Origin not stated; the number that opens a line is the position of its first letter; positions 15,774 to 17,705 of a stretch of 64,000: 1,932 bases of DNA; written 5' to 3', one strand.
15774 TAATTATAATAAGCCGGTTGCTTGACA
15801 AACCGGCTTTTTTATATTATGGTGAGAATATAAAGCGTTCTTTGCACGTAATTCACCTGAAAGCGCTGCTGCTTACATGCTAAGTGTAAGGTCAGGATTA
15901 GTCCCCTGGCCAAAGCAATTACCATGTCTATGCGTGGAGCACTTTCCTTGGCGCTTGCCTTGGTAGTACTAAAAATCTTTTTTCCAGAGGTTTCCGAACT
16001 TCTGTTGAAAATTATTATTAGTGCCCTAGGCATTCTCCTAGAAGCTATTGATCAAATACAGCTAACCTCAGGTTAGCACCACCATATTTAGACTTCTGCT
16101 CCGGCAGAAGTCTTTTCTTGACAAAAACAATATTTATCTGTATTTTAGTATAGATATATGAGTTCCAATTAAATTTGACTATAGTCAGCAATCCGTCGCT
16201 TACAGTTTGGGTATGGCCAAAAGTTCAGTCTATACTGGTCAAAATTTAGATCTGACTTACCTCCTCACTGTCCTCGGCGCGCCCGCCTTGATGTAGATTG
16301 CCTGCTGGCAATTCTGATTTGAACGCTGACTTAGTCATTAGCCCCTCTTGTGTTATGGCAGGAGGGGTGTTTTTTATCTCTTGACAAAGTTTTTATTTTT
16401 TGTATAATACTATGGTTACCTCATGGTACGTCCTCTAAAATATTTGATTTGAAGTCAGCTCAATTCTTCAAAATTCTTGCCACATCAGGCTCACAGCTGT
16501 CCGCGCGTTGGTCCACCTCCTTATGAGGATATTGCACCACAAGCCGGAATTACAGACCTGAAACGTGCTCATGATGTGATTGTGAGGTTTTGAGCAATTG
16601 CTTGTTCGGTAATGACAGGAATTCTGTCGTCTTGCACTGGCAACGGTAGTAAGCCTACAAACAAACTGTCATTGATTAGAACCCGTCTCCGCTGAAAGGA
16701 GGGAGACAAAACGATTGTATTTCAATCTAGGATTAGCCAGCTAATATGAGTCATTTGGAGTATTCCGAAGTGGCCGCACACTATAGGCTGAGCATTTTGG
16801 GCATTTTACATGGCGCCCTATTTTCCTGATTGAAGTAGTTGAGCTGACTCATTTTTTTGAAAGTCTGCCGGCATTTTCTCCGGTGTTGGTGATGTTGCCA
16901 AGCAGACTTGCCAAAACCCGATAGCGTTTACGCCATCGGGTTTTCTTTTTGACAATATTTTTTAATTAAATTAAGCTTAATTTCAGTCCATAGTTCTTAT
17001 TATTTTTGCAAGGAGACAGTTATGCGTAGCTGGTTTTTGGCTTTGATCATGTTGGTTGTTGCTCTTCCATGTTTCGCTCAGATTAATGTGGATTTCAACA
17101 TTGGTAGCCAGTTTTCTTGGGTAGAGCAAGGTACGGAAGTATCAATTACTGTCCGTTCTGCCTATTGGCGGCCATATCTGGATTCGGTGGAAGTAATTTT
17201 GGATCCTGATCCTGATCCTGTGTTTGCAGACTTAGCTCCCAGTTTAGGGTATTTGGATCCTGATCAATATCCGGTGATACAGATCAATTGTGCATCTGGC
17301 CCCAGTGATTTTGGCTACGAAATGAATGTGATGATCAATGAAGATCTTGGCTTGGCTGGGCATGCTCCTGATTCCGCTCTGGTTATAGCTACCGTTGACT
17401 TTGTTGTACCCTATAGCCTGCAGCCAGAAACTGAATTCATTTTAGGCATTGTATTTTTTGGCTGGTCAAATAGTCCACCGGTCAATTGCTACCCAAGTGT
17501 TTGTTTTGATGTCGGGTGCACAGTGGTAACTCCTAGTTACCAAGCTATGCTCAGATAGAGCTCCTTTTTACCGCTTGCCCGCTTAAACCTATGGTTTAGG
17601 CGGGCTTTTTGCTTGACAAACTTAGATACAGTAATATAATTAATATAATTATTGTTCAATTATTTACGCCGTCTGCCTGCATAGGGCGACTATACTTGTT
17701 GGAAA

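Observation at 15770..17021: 1.25-kb ORF-free, GC-enriched segment with its own consensus promoter and terminators: one or more large unclassified structured RNAs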

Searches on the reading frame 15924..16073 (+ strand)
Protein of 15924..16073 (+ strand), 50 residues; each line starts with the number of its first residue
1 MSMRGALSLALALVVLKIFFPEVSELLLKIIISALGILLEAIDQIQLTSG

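Call 54: search_protein_families(library=pfam, proteins=[window:15924-16073:+], max_evalue=1)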
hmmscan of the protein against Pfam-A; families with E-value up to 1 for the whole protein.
window:15924-16073:+ (50 aa): 0 families

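Call 87: search_protein_representatives(protein=window:15924-16073:+)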
Query: 50 residues. Proteins with E-value up to 0.001 (for the whole library): 4; up to 1e-10: 0; up to 1e-30: 0. The best 4 are listed.
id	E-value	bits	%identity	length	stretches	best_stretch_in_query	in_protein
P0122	2.1e-07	46.1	64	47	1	1-45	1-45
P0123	2.2e-04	36.9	52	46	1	3-44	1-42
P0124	2.8e-04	36.6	50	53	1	3-46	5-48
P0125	6.2e-04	35.5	48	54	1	2-47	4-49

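Call 90: find_encoding_contigs(protein=P0122, flank=4000, max_places=4)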
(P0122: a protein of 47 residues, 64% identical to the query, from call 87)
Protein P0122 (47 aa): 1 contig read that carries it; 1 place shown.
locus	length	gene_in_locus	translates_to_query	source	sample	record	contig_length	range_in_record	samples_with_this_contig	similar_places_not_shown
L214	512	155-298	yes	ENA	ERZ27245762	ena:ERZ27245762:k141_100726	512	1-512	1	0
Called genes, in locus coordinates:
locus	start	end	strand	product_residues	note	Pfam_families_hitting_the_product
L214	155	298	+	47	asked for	-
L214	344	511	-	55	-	?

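Call 92: find_encoding_contigs(protein=P0124, flank=5000, max_places=4)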
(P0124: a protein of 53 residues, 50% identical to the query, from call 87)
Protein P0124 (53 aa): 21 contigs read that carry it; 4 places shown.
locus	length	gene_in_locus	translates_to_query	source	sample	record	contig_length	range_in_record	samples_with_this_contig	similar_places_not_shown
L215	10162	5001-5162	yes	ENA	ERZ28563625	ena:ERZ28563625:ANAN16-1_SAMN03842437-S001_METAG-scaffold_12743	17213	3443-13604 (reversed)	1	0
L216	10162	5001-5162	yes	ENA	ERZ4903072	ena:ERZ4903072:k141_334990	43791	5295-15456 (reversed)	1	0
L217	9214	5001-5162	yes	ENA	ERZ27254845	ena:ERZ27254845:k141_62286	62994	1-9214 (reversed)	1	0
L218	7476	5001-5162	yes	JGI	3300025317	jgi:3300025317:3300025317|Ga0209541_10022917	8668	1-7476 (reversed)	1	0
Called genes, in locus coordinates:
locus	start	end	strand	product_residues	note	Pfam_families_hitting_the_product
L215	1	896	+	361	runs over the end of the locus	PF01820:Dala_Dala_lig_N, PF02786:CPSase_L_D2, PF02222:ATP-grasp (weak), PF07478:Dala_Dala_lig_C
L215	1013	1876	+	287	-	-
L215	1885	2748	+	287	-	PF22357:AF1548-like_C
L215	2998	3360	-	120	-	PF02698:DUF218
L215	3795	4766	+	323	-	PF13102:Phage_int_SAM_5 (weak), PF02899:Phage_int_SAM_1, PF00589:Phage_integrase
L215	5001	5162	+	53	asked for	-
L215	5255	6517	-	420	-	PF24568:CC_PcsB (weak), PF01551:Peptidase_M23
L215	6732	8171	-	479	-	PF00749:tRNA-synt_1c, PF19269:Anticodon_2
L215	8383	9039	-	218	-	PF03808:Glyco_tran_WecG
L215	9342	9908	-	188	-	PF02834:LigT_PEase, PF13563:2_5_RNA_ligase2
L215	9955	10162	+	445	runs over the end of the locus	-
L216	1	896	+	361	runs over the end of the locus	PF01820:Dala_Dala_lig_N, PF02786:CPSase_L_D2, PF02222:ATP-grasp (weak), PF07478:Dala_Dala_lig_C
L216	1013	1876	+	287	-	-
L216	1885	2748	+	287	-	PF22357:AF1548-like_C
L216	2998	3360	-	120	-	PF02698:DUF218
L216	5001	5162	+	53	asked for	-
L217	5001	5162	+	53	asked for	-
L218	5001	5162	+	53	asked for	-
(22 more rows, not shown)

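Call 93: find_encoding_contigs(protein=P0125, flank=5000, max_places=4)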
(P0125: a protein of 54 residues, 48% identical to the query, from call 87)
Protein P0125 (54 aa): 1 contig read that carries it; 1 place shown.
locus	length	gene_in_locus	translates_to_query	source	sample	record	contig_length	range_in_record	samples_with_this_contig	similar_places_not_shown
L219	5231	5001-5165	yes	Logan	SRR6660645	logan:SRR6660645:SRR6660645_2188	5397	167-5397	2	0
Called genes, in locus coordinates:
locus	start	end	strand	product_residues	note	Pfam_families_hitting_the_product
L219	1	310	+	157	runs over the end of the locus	?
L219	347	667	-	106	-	-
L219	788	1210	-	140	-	PF01258:zf-dskA_traR (weak)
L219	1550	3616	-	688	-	PF17191:RecG_wedge, PF01336:tRNA_anti-codon, PF04851:ResIII, PF00270:DEAD, PF00271:Helicase_C, PF22590:Cas3-like_C_2 (weak), PF19833:RecG_dom3_C (weak)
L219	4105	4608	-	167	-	-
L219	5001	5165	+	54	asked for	-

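Call 94: find_encoding_contigs(protein=P0123, flank=5000, max_places=4)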
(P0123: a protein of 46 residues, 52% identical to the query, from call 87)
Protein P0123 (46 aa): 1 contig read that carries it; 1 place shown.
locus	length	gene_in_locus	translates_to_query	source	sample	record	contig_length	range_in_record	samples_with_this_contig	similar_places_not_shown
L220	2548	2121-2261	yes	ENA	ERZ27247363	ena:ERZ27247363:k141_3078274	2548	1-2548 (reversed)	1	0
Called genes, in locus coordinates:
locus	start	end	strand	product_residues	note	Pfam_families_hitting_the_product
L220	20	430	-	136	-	-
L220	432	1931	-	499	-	PF00391:PEP-utilizers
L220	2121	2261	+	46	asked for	-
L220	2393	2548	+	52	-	?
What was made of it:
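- On Uncharacterised 46-54-aa hydrophobic protein family (P0122-P0125): Genomic neighbourhoods differ (calls 90, 92-94).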

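Call 97: list_cluster_members(proteins=[window:15924-16073:+, window:15930-16073:+, window:16213-16293:+, window:16477-16590:+, window:16612-16692:+, window:16746-16826:+, window:17737-17817:+, window:15815-16033:-, window:16350-16523:+])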
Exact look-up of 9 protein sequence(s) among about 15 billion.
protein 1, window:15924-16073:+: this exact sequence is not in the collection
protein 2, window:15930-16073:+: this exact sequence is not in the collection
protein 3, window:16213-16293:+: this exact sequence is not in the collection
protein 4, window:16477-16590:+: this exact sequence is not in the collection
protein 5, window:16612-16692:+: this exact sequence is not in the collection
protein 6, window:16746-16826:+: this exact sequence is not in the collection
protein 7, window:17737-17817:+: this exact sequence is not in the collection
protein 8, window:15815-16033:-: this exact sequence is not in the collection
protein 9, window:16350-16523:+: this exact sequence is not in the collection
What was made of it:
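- None was called by any gene finder in the public collection (call 97).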

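Call 98: search_protein_families(library=ncbifam, alignment_id=A2, max_evalue=1)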
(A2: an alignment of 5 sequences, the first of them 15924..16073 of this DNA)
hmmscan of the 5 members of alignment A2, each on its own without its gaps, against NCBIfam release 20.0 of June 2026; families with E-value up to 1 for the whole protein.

A. member 1, window:15924-16073:+ (50 aa): 3 families
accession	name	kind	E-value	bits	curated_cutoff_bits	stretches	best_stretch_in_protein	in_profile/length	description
NF001841.0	PRK00567.1-1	equivalog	0.0093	16.1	225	1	2-47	11-57/137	large-conductance mechanosensitive channel protein MscL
TIGR00220.1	mscL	equivalog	0.035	14.3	71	1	3-47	10-55/127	large conductance mechanosensitive channel protein MscL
NF010558.0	PRK13953.1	equivalog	0.036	14.1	197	1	4-47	14-58/128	large conductance mechanosensitive channel protein MscL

B. families by the number of members that match (of 5 scanned): 3 families
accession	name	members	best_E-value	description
NF001841.0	PRK00567.1-1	1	0.0093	large-conductance mechanosensitive channel protein MscL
TIGR00220.1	mscL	1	0.035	large conductance mechanosensitive channel protein MscL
NF010558.0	PRK13953.1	1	0.036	large conductance mechanosensitive channel protein MscL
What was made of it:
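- Closest known: Small hydrophobic bacterial proteins of 50 aa or less, including type I toxins. Different: There is only a sub-threshold resemblance to the first helix of MscL (E 0.009, 16 bits against a cut-off of 225; call 98).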

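Call 99: search_protein_families(library=pfam, alignment_id=A2, max_evalue=1)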
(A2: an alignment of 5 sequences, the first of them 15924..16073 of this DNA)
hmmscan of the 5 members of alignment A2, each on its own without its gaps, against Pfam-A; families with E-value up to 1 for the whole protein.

A. member 1, window:15924-16073:+ (50 aa): 0 families

B. families by the number of members that match (of 5 scanned): 1 family
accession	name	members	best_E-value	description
PF19611.4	DUF6116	1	0.1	Family of unknown function (DUF6116)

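Call 100: search_solved_structures(query=A2, max_evalue=1)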
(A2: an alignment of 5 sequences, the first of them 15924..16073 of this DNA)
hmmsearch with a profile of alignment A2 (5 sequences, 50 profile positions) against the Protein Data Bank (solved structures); distinct sequences matched with E-value up to 1: 0.

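Call 102: search_protein_families(library=phrogs, alignment_id=A2, max_evalue=0.1)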
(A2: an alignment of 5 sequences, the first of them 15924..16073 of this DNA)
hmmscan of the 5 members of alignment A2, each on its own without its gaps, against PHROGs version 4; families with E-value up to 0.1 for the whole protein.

A. member 1, window:15924-16073:+ (50 aa): 0 families

B. families by the number of members that match (of 5 scanned): 0 families

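Call 103: find_related_loci(query=A2, collection=viral_contigs, flank=3000)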
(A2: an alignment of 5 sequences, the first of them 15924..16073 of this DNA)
Query A2 (50 aa) in viral_contigs; peptide patterns used: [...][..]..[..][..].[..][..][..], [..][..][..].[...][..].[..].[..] (x = any residue, [..] = any of these).
51 stretches matched a pattern, but none encodes a relative of the query by tblastn (E <= 1e-3).
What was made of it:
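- Tried and rejected: The cassette 1 family is absent from viral contigs and PHROGs (calls 102, 103).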

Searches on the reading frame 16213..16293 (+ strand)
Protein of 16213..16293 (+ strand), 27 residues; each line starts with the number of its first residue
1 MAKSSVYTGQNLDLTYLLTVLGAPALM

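Call 113: search_protein_families(library=pfam, proteins=[window:16213-16293:+], max_evalue=1)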
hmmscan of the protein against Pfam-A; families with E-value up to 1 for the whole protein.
window:16213-16293:+ (27 aa): 0 families

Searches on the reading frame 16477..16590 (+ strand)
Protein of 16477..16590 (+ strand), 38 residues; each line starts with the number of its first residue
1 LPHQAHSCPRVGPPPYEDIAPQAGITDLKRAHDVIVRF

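Call 113: search_protein_families(library=pfam, proteins=[window:16477-16590:+], max_evalue=1)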
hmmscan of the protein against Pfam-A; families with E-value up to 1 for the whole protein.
window:16477-16590:+ (38 aa): 1 family
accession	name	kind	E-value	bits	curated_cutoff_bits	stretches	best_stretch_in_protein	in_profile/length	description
PF18362.6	THB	-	0.086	12.9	25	1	15-28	13-26/34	Tri-helix bundle domain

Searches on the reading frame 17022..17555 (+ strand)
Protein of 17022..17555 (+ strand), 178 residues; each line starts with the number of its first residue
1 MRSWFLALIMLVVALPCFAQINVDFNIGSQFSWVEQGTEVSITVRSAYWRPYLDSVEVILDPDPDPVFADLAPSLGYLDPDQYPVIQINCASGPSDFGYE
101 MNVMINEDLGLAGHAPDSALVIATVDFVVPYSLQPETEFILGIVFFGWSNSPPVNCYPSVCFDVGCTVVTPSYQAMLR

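Call 54: search_protein_families(library=pfam, proteins=[window:17022-17555:+], max_evalue=1)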
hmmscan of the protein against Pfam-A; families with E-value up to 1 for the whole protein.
window:17022-17555:+ (178 aa): 0 families

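Call 71: find_homologous_proteins(query=window:17022-17555:+, max_evalue=0.001)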
Query window:17022-17555:+ (178 aa): 1 proteins with E <= 0.001 among 67 candidates.
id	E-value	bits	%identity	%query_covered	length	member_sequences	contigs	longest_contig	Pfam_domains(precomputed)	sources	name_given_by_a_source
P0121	1.8e-116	404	100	100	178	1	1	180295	-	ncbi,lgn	-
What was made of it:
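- Tried and rejected: It is an orphan, matching only itself (call 71).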
